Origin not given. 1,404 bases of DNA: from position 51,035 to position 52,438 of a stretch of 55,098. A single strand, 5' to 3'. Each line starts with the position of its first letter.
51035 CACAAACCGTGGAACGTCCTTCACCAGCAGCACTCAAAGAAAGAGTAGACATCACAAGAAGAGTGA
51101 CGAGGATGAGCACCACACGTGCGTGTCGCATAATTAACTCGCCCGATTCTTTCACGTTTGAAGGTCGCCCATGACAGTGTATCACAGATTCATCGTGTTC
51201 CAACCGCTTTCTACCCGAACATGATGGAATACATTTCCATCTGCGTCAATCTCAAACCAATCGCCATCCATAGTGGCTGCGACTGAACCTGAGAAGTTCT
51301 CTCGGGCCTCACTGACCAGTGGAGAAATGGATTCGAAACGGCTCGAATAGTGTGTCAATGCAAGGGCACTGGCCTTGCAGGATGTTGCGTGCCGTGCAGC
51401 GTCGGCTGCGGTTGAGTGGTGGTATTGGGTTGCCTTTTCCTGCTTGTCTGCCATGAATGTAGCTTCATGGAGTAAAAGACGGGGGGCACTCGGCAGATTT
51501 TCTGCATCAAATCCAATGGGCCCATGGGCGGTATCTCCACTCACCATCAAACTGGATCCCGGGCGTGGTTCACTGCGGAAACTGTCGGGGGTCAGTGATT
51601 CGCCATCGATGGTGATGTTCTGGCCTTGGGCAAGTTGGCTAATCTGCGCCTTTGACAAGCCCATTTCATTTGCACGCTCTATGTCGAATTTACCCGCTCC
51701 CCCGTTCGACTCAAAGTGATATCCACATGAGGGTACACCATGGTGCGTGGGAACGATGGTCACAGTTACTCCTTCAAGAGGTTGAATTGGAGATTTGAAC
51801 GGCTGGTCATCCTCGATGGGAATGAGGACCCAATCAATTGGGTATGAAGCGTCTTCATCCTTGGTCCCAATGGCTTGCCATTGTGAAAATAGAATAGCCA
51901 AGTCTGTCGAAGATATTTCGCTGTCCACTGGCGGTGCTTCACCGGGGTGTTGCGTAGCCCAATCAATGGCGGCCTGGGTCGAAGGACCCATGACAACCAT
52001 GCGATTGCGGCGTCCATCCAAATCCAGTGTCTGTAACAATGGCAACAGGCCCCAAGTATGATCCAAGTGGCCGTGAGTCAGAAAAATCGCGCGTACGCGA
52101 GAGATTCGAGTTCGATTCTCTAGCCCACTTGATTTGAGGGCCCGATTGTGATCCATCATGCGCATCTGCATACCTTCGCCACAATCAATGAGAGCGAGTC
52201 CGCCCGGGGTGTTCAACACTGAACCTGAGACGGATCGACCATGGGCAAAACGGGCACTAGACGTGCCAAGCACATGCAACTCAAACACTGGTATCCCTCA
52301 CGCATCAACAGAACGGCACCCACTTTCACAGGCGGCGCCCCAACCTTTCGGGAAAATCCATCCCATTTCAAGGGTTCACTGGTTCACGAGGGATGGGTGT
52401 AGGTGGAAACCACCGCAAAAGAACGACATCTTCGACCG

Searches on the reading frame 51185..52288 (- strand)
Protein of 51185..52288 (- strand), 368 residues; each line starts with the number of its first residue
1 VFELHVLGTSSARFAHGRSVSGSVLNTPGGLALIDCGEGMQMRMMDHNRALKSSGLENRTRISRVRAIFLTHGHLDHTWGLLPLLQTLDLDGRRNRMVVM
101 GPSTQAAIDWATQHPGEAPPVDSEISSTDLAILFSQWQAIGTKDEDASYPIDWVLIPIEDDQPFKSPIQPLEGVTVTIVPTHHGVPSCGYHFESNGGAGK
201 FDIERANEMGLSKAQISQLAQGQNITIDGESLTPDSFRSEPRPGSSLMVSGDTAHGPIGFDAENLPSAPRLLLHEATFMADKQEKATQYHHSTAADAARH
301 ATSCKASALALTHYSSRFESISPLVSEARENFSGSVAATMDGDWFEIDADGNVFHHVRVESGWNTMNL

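Call 69: search_protein_families(library=pfam, proteins=[window:51185-52288:-], max_evalue=0.00001)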
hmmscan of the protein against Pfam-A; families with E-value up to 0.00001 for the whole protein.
window:51185-52288:- (368 aa): 2 families
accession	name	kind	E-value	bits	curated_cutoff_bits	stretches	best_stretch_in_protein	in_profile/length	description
PF12706.13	Lactamase_B_2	-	3.9e-13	49.9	27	1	33-92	4-53/200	Beta-lactamase superfamily domain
PF00753.33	Lactamase_B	-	6.1e-12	46.3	22.7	1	20-191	6-139/196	Metallo-beta-lactamase superfamily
